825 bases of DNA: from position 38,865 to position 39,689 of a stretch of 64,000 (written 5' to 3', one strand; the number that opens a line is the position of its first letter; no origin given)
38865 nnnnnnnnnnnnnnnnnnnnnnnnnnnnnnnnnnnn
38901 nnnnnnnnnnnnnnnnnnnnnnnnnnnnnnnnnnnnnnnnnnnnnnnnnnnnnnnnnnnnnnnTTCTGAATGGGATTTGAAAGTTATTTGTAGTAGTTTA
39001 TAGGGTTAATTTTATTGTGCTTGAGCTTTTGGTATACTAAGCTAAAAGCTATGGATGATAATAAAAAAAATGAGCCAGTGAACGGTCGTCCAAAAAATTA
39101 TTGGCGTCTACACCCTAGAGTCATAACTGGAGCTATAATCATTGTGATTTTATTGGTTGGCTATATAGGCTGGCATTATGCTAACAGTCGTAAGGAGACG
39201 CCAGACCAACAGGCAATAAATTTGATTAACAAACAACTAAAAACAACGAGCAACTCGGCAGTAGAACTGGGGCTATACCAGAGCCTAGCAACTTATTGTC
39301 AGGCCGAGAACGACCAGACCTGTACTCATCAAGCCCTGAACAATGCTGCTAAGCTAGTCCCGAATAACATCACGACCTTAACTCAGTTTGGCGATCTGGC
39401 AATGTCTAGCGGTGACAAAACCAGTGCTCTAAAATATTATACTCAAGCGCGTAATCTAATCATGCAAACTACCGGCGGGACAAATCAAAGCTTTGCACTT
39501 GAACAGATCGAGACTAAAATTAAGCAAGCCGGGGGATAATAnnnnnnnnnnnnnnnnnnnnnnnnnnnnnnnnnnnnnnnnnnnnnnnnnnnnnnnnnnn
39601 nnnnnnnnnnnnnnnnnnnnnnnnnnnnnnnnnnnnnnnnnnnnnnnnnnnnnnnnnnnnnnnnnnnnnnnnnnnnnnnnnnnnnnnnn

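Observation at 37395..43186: Four-gene surface module with two six-blade repeat proteins sits directly upstream of the type IV pilus operon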

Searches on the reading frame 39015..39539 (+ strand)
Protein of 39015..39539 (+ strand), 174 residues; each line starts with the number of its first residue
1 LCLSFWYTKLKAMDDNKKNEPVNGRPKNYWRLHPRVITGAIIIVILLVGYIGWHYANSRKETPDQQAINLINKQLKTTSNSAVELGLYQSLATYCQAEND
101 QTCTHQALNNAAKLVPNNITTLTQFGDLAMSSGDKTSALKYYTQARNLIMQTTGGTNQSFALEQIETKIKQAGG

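Call 3: search_protein_families(library=pfam, proteins=[window:39015-39539:+], max_evalue=1)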
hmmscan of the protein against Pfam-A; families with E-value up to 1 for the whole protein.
window:39015-39539:+ (174 aa): 11 families
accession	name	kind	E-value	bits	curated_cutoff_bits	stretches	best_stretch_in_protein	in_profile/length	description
PF25062.1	ARM_TT21_N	-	0.00022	21.5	40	1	50-145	64-162/222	Tetratricopeptide repeat protein 21 N-terminal ARM repeat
PF09976.15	TPR_21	-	0.0011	19.2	25.5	1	27-81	1-53/193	Tetratricopeptide repeat-like domain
PF25756.1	TPR_INTS8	-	0.0013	18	27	1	103-145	311-353/488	INTS8, TPR repeats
PF23914.1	TPR_CcmH_CycH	-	0.0027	18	42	1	66-151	68-153/158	Cytochrome c-type biogenesis protein H TPR domain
PF13301.11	DUF4079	-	0.013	16.2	31.4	1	30-76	2-47/141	Protein of unknown function (DUF4079)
PF04212.24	MIT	-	0.05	14.1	30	1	132-171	17-56/66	MIT (microtubule interacting and transport) domain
PF10883.13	DUF2681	-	0.051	14.3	28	1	36-78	6-48/90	Protein of unknown function (DUF2681)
PF07719.23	TPR_2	-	0.081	13.5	27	0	126-148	8-30/34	Tetratricopeptide repeat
PF05545.16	FixQ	-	0.084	13.3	29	1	39-62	14-37/49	Cbb3-type cytochrome oxidase component FixQ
PF12698.13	ABC2_membrane_3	-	0.11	12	31.6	1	40-146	7-110/347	ABC-2 family transporter protein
PF13424.12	TPR_12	-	0.13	12.9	30.1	1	115-148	41-74/77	Tetratricopeptide repeat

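Call 4: search_protein_families(library=ncbifam, proteins=[window:39015-39539:+], max_evalue=1)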
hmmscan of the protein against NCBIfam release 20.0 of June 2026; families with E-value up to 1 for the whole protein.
window:39015-39539:+ (174 aa): 5 families
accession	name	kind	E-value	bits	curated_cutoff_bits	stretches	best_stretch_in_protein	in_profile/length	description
TIGR02917.1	PEP_TPR_lipo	equivalog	0.00068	17.6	312.2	1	65-149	346-427/899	XrtA/PEP-CTERM system TPR-repeat protein PrsT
NF033884.1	conj_TraO_IncI1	equivalog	0.0075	15.5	225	1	37-93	2-55/381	conjugal transfer protein TraO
TIGR03939.1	PGA_TPR_OMP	equivalog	0.018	13.2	366.65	1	90-166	400-475/800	poly-beta-1,6 N-acetyl-D-glucosamine export porin PgaA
NF008756.0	PRK11788.1-4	equivalog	0.021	13.8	474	1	65-144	158-239/389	lipopolysaccharide assembly protein LapB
NF051431.1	Rv0361_Cterm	subfamily_domain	0.12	12.5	37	1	36-108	6-78/140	Rv0361 family membrane protein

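Call 92: search_solved_structures(query=A7, max_evalue=1)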
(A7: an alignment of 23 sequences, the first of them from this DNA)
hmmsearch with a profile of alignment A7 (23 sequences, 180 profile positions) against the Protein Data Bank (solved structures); distinct sequences matched with E-value up to 1: 383 (the best 60 are shown).
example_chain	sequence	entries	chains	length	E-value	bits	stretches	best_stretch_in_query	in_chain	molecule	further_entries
9qhb_A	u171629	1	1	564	3.2e-111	372.3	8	95-163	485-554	Engineered tetratricopeptide repeat protein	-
8bu0_A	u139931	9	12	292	7.4e-60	204.9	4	95-161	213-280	Consensus tetratricopeptide repeat protein | Crystal structure of an 8-repeat consensus TPR superhelix with Zinc. | Monomer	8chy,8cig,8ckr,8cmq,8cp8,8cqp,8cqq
9qhc_A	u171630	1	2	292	7.8e-57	195.1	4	95-158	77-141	Engineered tetratricopeptide repeat protein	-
7obi_A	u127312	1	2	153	1.8e-32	115.7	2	92-161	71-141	CTPR-rv4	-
9gzg_A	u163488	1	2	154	5.6e-32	114.1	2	95-158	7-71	Engineered CTPR protein with glutamic acids for conductivity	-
8ch0_A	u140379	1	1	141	2.5e-30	108.7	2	95-158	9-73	Consensus tetratricopeptide repeat protein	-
2fo7_A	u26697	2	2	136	2.6e-30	108.7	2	95-156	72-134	SYNTHETIC CONSENSUS TPR PROTEIN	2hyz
7yea_A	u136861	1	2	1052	2.4e-28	102.2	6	94-157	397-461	UDP-N-acetylglucosamine--peptide N-acetylglucosaminyltransferase 110 kDa subunit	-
7yeh_B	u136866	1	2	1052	3.3e-28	101.8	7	93-157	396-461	UDP-N-acetylglucosamine--peptide N-acetylglucosaminyltransferase 110 kDa subunit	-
7ntf_A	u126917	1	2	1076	1.2e-27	100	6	94-157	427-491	Isoform 1 of UDP-N-acetylglucosamine--peptide N-acetylglucosaminyltransferase 110 kDa subu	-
3kd7_A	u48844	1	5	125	3.8e-26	95.1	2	90-158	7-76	CTPR390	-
1w3b_A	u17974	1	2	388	1.8e-24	89.6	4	102-156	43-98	UDP-N-ACETYLGLUCOSAMINE--PEPTIDE N-ACETYLGLUCOSAMINYLTRANSFERASE 110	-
6eou_A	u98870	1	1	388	5.4e-24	88.1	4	102-156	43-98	UDP-N-acetylglucosamine--peptide N-acetylglucosaminyltransferase 110 kDa subunit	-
8dtf_A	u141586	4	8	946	1.1e-22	83.8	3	94-164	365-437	Probable UDP-N-acetylglucosamine--peptide N-acetylglucosaminyltransferase SPINDLY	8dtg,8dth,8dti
7y4i_A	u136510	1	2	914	1.1e-22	83.7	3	94-164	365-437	Probable UDP-N-acetylglucosamine--peptide N-acetylglucosaminyltransferase SPINDLY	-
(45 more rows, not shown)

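Call 93: search_protein_families(library=pfam, alignment_id=A7, max_evalue=0.01)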
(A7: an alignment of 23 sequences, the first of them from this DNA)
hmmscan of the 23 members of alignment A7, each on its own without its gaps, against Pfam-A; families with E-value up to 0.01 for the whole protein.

A. member 1, seq(162 aa): 4 families
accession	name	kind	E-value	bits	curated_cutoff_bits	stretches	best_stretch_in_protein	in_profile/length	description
PF25062.1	ARM_TT21_N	-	0.00019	21.7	40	1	38-133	64-162/222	Tetratricopeptide repeat protein 21 N-terminal ARM repeat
PF09976.15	TPR_21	-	0.00087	19.5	25.5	0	15-70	1-54/193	Tetratricopeptide repeat-like domain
PF25756.1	TPR_INTS8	-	0.0011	18.2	27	1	91-133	311-353/488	INTS8, TPR repeats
PF23914.1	TPR_CcmH_CycH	-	0.0024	18.2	42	1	54-139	68-153/158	Cytochrome c-type biogenesis protein H TPR domain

B. families by the number of members that match (of 23 scanned): 36 families (the first 25 are shown)
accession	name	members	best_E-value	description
PF07719.23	TPR_2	22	8.4e-12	Tetratricopeptide repeat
PF00515.34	TPR_1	20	7e-12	Tetratricopeptide repeat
PF13424.12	TPR_12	19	3.4e-07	Tetratricopeptide repeat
PF13181.12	TPR_8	18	3.3e-12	Tetratricopeptide repeat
PF13176.12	TPR_7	17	2.5e-06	Tetratricopeptide repeat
PF13428.12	TPR_14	13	2e-07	Tetratricopeptide repeat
PF13432.12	TPR_16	11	1.3e-10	Tetratricopeptide repeat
PF13174.12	TPR_6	8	2.6e-07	Tetratricopeptide repeat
PF13414.12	TPR_11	8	1.8e-06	TPR repeat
PF09976.15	TPR_21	8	0.00012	Tetratricopeptide repeat-like domain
PF10602.15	RPN7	8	0.00036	26S proteasome subunit RPN7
PF13429.12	TPR_15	6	0.00047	Tetratricopeptide repeat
PF14559.12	TPR_19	5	5.2e-07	Tetratricopeptide repeat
PF13374.12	TPR_10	4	6.2e-05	Tetratricopeptide repeat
PF12895.13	ANAPC3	4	0.00042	Anaphase-promoting complex, cyclosome, subunit 3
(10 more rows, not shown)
